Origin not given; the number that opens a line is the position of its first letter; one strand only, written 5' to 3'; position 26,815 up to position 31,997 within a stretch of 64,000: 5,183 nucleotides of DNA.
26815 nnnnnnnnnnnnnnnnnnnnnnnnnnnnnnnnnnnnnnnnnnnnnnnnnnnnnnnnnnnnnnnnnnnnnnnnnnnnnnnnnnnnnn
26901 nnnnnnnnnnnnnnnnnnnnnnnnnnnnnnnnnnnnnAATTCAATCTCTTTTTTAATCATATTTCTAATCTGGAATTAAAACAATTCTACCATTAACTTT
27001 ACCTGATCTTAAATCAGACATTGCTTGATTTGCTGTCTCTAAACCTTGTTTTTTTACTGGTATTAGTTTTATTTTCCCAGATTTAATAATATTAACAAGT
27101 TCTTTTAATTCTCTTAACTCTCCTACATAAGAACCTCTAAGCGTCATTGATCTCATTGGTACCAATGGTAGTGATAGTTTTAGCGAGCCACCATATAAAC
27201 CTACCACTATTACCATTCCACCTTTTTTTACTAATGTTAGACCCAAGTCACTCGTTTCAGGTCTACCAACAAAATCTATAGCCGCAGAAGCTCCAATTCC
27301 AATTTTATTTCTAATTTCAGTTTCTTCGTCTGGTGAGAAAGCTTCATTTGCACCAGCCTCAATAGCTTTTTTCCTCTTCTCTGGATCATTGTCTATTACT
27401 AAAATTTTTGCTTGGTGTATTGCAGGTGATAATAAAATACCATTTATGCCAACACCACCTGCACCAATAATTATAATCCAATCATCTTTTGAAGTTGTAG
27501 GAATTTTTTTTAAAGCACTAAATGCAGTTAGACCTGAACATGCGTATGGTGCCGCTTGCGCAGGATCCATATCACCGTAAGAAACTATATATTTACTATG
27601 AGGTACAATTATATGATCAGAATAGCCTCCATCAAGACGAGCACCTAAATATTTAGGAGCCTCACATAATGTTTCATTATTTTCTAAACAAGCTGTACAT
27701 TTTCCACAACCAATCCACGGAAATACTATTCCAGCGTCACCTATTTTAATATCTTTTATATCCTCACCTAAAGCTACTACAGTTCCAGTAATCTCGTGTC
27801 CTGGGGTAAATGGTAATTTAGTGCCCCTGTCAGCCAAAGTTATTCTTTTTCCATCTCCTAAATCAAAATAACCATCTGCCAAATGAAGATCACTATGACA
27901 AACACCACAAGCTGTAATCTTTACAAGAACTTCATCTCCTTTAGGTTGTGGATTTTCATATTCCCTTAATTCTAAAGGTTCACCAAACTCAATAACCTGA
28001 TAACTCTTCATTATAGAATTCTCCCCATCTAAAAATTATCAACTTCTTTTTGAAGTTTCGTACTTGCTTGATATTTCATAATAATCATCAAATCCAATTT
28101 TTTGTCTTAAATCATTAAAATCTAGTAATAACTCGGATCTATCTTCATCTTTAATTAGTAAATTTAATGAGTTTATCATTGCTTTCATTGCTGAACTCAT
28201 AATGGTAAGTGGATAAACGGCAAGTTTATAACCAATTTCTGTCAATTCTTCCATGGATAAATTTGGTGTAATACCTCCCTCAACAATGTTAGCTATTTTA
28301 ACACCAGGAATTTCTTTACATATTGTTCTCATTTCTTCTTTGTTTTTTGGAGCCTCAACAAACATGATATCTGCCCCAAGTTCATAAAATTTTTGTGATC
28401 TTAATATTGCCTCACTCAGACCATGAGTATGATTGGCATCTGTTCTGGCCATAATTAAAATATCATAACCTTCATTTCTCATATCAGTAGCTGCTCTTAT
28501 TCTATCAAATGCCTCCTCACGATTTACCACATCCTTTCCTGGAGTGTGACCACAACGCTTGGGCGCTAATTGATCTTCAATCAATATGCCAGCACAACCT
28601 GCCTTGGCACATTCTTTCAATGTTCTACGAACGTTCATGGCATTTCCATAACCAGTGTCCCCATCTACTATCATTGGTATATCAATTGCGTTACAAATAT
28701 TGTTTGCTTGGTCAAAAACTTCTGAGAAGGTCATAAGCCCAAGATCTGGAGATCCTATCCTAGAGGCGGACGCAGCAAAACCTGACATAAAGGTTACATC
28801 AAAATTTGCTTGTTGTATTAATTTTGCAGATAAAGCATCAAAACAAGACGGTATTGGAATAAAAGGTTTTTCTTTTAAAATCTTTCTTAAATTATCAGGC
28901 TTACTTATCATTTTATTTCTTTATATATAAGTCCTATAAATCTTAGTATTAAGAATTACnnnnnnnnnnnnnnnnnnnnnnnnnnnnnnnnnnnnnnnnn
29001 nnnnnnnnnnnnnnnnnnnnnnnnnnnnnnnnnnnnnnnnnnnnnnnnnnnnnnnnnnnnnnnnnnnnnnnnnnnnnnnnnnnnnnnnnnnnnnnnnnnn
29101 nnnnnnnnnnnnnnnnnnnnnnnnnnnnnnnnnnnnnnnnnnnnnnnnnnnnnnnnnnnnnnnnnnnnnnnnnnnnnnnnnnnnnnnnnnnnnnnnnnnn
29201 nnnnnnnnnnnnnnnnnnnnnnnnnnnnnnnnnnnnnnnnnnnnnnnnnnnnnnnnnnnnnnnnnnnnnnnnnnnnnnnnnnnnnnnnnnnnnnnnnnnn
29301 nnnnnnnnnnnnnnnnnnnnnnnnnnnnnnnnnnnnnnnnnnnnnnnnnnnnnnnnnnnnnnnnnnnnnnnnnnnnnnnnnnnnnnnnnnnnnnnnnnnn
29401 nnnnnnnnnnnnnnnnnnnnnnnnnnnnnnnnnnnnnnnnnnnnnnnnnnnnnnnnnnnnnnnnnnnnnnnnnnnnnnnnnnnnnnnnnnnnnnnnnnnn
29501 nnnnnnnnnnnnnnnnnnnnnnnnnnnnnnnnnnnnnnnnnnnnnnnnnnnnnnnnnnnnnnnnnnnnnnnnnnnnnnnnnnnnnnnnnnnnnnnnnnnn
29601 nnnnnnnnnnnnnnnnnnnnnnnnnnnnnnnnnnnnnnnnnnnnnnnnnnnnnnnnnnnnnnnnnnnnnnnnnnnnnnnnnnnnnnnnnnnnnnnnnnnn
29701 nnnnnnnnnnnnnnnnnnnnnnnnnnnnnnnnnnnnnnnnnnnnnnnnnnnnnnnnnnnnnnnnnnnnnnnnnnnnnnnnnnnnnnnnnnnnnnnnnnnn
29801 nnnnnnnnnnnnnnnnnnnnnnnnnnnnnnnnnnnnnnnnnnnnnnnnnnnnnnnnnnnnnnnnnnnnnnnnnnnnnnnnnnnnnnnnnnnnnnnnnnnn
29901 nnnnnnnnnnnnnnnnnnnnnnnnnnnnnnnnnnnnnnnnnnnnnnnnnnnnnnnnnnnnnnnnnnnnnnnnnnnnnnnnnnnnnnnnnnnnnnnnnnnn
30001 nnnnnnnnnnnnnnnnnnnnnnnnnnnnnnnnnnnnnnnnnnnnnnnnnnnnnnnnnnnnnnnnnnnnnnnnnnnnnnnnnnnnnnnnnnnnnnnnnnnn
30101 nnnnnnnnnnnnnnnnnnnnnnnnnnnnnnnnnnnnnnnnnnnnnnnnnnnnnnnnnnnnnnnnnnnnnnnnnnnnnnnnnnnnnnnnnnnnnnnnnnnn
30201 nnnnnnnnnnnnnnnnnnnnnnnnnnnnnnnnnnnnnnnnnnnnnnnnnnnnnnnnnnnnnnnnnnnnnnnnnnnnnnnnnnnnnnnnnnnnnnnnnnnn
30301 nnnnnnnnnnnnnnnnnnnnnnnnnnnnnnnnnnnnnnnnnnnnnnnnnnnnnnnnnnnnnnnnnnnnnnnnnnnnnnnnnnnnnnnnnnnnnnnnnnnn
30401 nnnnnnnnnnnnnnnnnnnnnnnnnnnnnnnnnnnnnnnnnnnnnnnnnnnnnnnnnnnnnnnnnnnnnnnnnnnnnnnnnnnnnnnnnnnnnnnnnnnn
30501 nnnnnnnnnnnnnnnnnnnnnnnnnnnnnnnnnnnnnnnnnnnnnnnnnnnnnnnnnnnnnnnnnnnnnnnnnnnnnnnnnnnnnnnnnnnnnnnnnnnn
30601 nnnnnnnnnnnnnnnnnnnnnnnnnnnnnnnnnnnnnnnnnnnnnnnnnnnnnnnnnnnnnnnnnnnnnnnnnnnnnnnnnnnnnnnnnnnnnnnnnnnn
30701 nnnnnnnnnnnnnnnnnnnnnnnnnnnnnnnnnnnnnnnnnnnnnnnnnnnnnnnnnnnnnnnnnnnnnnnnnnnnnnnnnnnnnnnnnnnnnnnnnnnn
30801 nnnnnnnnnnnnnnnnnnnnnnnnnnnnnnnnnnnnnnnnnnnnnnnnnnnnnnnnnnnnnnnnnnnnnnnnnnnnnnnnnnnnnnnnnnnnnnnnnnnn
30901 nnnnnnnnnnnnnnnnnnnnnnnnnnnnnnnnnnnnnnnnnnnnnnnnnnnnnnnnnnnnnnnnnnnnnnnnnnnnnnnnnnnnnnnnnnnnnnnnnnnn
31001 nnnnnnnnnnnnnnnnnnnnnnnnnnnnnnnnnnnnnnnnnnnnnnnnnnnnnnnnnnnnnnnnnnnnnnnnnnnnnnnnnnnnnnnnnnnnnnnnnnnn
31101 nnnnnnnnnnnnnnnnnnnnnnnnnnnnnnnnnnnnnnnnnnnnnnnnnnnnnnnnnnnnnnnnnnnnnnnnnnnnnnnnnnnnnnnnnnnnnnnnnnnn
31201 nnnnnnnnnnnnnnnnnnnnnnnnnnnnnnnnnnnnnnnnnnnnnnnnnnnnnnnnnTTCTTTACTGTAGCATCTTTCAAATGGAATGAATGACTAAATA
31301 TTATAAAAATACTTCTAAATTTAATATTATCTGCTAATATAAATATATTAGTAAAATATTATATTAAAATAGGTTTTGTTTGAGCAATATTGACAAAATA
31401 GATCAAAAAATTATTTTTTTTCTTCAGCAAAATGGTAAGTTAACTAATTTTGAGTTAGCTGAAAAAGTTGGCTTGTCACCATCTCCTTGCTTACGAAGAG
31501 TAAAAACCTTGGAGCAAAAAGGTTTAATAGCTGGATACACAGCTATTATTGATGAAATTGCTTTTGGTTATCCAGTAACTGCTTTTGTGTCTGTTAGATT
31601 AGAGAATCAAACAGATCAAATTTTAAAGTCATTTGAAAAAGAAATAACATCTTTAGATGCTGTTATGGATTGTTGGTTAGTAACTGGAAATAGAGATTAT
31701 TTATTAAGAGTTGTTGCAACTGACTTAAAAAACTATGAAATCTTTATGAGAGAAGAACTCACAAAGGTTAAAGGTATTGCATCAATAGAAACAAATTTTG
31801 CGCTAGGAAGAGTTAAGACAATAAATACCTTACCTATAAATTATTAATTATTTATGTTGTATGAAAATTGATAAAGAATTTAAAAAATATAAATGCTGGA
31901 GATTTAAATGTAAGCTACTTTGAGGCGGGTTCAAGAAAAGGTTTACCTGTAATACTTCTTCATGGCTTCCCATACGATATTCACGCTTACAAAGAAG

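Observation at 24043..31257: Seven-gene operon places a cobalt-type nitrile hydratase among two Zn-ADHs, an ICL/PEPM-family lyase and a stand-alone AceE-like ThDP enzyme, with no amidase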

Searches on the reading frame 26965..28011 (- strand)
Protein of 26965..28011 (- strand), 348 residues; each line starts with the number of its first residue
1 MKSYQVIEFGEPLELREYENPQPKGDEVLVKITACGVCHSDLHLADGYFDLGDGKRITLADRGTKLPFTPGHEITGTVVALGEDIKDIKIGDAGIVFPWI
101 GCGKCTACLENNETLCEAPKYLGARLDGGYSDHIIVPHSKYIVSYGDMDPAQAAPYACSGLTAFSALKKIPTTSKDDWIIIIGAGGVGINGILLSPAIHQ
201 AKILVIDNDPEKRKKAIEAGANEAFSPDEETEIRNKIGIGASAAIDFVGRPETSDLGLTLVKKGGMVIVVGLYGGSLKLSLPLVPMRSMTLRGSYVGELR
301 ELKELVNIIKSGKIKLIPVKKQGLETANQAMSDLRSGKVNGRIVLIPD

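Call 3: search_protein_families(library=pfam, proteins=[window:26965-28011:-])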
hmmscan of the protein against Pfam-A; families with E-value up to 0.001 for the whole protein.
window:26965-28011:- (348 aa): 3 families
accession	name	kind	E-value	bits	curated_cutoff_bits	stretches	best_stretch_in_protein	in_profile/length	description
PF08240.17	ADH_N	-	2.1e-25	89.4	23.5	1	26-140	3-98/104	Alcohol dehydrogenase GroES-like domain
PF00107.32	ADH_zinc_N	-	1.1e-18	67.8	31.8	1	186-310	1-128/129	Zinc-binding dehydrogenase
PF13602.12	ADH_zinc_N_2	-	2e-10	42.2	27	1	220-345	2-134/134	Zinc-binding dehydrogenase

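Call 4: search_protein_families(library=ncbifam, proteins=[window:26965-28011:-])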
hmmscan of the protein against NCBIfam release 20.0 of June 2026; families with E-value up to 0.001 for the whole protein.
window:26965-28011:- (348 aa): 23 families
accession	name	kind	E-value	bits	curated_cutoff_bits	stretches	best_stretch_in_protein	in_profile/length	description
NF006940.0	PRK09422.1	equivalog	7.5e-51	173.1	344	1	14-345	13-333/338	alcohol dehydrogenase AdhP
NF010344.0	PRK13771.1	subfamily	5.2e-45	153.9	349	1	1-345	1-331/334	putative alcohol dehydrogenase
NF047908.1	AldhRedAhr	equivalog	8.4e-39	133.4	470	1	2-345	5-333/335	NADPH-dependent aldehyde reductase Ahr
TIGR03989.1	Rxyl_3153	subfamily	2.6e-37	129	440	2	7-118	8-107/370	NDMA-dependent alcohol dehydrogenase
NF003808.0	PRK05396.1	equivalog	1.2e-36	126.3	380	1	9-345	9-338/341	L-threonine 3-dehydrogenase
TIGR00692.1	tdh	equivalog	1.3e-36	126.3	458.35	1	13-346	11-339/340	L-threonine 3-dehydrogenase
NF041097.1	keto_inos_dh_IolM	equivalog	1.9e-33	115.7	450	1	13-344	40-387/389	scyllo-inosose 3-dehydrogenase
TIGR03451.1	mycoS_dep_FDH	equivalog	2.4e-32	112.1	512.9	1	9-344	10-356/358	S-(hydroxymethyl)mycothiol dehydrogenase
NF041172.1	AcrlCoa_red_Thmprot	equivalog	2.3e-30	105.7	500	1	1-345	1-332/334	acryloyl-CoA reductase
TIGR03201.1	dearomat_had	equivalog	2.7e-30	105.6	338.65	1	4-347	2-349/349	6-hydroxycyclohex-1-ene-1-carbonyl-CoA dehydrogenase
TIGR02822.1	adh_fam_2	subfamily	1.9e-29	102.8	283.5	1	12-346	14-329/329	zinc-binding alcohol dehydrogenase family protein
TIGR03366.1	HpnZ_proposed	hypoth_equivalog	3.2e-28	98.8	328.1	1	22-309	2-293/315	putative phosphonate catabolism associated alcohol dehydrogenase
NF007489.0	PRK10083.1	equivalog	3.1e-26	92.1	376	1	6-273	5-261/339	Zn-dependent oxidoreductase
NF007375.0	PRK09880.1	equivalog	1.6e-22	79.8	469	1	25-320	27-314/344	L-idonate 5-dehydrogenase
NF007642.0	PRK10309.1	equivalog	2.7e-22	79.5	550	1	17-345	16-344/347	galactitol-1-phosphate 5-dehydrogenase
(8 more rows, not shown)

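Call 45: search_solved_structures(query=window:26965-28011:-, max_evalue=1e-30)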
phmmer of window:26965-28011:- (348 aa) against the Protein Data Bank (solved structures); distinct sequences matched with E-value up to 1e-30: 42.
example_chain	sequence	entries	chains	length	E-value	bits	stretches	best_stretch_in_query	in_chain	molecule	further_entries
2eer_A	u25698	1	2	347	2.4e-67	230.4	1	1-347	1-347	NAD-dependent alcohol dehydrogenase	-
1jvb_A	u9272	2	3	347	5.8e-64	219.3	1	1-347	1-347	NAD(H)-DEPENDENT ALCOHOL DEHYDROGENASE | NAD-dependent alcohol dehydrogenase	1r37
1nto_A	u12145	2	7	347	1.4e-63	218.1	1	1-347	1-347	NAD-dependent alcohol dehydrogenase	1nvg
3i4c_A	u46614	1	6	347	1.1e-61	211.9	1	1-347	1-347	NAD-dependent alcohol dehydrogenase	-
9u4x_A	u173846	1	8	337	1.3e-53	185.2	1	1-346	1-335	Alcohol dehydrogenase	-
6iqd_A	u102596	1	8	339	1.4e-53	185.1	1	1-345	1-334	Alcohol dehydrogenase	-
1rjw_A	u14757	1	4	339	3e-50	174.2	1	1-346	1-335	Alcohol dehydrogenase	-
3pii_A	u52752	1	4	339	4.6e-50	173.6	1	1-346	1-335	Alcohol dehydrogenase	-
4z6k_A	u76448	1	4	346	6.1e-49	169.9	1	2-345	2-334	Alcohol dehydrogenase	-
9flz_A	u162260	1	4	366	1.8e-47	165.1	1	1-345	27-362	alcohol dehydrogenase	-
6n7l_A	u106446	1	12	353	3.2e-47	164.2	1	2-345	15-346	Alcohol dehydrogenase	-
2h6e_A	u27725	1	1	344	6.9e-47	163.1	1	7-347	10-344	D-arabinose 1-dehydrogenase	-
6ffz_A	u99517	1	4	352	1.7e-46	161.9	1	1-347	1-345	Alcohol dehydrogenase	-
6ffx_A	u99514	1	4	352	2.1e-46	161.5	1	1-347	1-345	Alcohol dehydrogenase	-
3s1l_A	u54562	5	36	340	3.5e-46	160.8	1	1-345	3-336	Zinc-containing alcohol dehydrogenase superfamily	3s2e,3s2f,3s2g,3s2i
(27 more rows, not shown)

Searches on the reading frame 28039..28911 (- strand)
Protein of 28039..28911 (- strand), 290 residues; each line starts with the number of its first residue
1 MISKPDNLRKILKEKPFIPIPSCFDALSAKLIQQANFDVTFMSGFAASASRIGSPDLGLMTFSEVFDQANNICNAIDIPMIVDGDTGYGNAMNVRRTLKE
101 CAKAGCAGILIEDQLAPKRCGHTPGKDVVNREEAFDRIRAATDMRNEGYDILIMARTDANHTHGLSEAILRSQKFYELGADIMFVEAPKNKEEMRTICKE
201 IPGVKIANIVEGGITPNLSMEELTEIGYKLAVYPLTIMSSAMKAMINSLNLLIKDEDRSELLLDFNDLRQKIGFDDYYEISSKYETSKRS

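Call 3: search_protein_families(library=pfam, proteins=[window:28039-28911:-])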
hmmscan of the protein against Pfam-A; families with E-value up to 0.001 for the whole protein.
window:28039-28911:- (290 aa): 2 families
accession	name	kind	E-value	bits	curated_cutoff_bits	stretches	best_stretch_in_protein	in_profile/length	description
PF13714.12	PEP_mutase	-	7.4e-44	150.5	31.5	1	9-248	2-235/240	Phosphoenolpyruvate phosphomutase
PF00463.27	ICL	-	3.2e-12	46.2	26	1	78-179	150-253/526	Isocitrate lyase family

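Call 4: search_protein_families(library=ncbifam, proteins=[window:28039-28911:-])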
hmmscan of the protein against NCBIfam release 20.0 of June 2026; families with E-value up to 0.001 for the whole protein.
window:28039-28911:- (290 aa): 8 families
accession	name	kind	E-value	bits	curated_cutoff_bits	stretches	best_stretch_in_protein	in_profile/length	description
TIGR02317.1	prpB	equivalog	1.7e-75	253.8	354.4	1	6-278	3-276/285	methylisocitrate lyase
TIGR02319.1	CPEP_Pphonmut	equivalog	6.1e-66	222.6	420.05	1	4-281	4-277/294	carboxyvinyl-carboxyphosphonate phosphorylmutase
NF008455.0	PRK11320.1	equivalog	2.3e-64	217.5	353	1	5-276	8-281/295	methylisocitrate lyase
TIGR02320.1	PEP_mutase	equivalog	2.8e-32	111.9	319.55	1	8-257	1-262/284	phosphoenolpyruvate mutase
TIGR02321.1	Pphn_pyruv_hyd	equivalog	2.7e-24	85.8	374.4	1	7-245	6-246/290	phosphonopyruvate hydrolase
TIGR01346.1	isocit_lyase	equivalog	2e-15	56.3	275.9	1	78-181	151-256/527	isocitrate lyase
NF011645.0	PRK15063.1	equivalog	8e-14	51.3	562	1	78-166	148-238/430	isocitrate lyase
NF005074.0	PRK06498.1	equivalog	1.6e-10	40.2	446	1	65-181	167-284/531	isocitrate lyase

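Call 14: search_solved_structures(query=window:28039-28911:-, max_evalue=1e-10)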
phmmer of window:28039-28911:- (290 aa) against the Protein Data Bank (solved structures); distinct sequences matched with E-value up to 1e-10: 23.
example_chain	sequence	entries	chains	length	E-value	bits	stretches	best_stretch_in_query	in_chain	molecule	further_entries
1zlp_A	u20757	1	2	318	1.7e-59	204.7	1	7-285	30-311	petal death protein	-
4iqd_A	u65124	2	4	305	9.2e-51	176.1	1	8-281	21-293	Carboxyvinyl-carboxyphosphonate phosphorylmutase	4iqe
1mum_A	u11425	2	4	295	1.8e-49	171.9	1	11-283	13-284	2-methylisocitrate lyase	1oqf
1o5q_A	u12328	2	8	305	1.3e-48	169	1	11-285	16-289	Probable methylisocitrate lyase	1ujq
1xg3_A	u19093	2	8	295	4.6e-48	167.3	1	11-283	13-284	Probable methylisocitrate lyase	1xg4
3eoo_A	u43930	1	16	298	7.7e-48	166.5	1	13-279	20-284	Methylisocitrate lyase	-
3fa3_A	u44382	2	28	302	8.3e-48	166.4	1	2-255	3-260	2,3-dimethylmalate lyase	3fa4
9hra_A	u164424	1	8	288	1e-45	159.6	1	13-245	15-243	2-methylisocitrate lyase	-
9hgk_A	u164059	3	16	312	1.3e-45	159.2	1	13-245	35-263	2-methylisocitrate lyase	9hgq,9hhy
9hgo_A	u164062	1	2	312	3.3e-45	157.9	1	13-245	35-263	2-methylisocitrate lyase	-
9hhs_A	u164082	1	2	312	4.6e-45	157.4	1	13-245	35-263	2-methylisocitrate lyase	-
6t4v_C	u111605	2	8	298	5.1e-45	157.3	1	18-282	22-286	2-methylisocitrate lyase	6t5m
3lye_A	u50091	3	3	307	5.8e-40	140.7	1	7-249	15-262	Oxaloacetate acetyl hydrolase | Oxaloacetate acetylhydrolase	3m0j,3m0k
3b8i_A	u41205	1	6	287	1e-25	94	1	19-248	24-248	PA4872 oxaloacetate decarboxylase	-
5unc_A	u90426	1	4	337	8.3e-25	91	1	13-256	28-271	PHOSPHOENOLPYRUVATE PHOSPHOMUTASE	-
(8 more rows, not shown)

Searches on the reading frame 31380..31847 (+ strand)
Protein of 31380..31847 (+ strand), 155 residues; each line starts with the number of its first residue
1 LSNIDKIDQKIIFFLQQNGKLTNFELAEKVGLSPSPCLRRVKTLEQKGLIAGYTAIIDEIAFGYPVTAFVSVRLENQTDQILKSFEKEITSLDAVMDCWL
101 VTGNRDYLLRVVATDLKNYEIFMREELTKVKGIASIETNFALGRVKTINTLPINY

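Call 3: search_protein_families(library=pfam, proteins=[window:31380-31847:+])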
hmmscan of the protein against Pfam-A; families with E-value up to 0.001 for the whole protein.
window:31380-31847:+ (155 aa): 5 families
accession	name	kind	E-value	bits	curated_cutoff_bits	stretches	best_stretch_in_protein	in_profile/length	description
PF13412.12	HTH_24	-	1.5e-19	69.7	21.9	1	4-50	1-47/48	Winged helix-turn-helix DNA-binding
PF01037.27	AsnC_trans_reg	-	5.1e-18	65.2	25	1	70-143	1-72/73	Lrp/AsnC ligand binding domain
PF13404.12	HTH_AsnC-type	-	8.8e-15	54.7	27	1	4-45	1-42/42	AsnC-type helix-turn-helix domain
PF01047.28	MarR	-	2.3e-05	24.6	24.6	1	11-50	8-47/59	MarR family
PF09339.16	HTH_IclR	-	0.0005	20.2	22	1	14-50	12-48/52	IclR helix-turn-helix domain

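Call 4: search_protein_families(library=ncbifam, proteins=[window:31380-31847:+])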
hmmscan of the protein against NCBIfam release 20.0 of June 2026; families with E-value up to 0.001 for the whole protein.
window:31380-31847:+ (155 aa): 8 families
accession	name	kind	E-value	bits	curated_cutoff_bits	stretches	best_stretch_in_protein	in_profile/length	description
NF008370.0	PRK11169.1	equivalog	1.3e-36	125.7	233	1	3-154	11-162/164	leucine-responsive transcriptional regulator Lrp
NF053758.1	ChrTpTrnRegChrS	equivalog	4e-19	68.9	250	1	2-147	10-152/158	chromate efflux transcriptional regulator ChrS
NF008384.0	PRK11179.1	equivalog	3.6e-16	59.3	227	1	2-142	5-143/153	transcriptional regulator AsnC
NF040947.1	trans_reg_LysM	equivalog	1.9e-12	47.1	180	1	4-140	1-131/136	HTH-type transcriptional regulator LysM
NF040820.1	trans_reg_LrpA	equivalog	2.1e-12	47.2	250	1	4-146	2-141/141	HTH-type transcriptional regulator LrpA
NF041396.1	TranRegLrp_Halo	equivalog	5.5e-11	42.5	190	1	5-109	4-105/149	HTH-type transcriptional regulator Lrp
NF041395.1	TranRegLrpA1_Halo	equivalog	7.4e-10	39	250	1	5-146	4-142/142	HTH-type transcriptional regulator LrpA1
NF053606.1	Sta1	subfamily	0.00042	20.4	80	1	3-85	17-97/100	Sta1 family transcriptional regulator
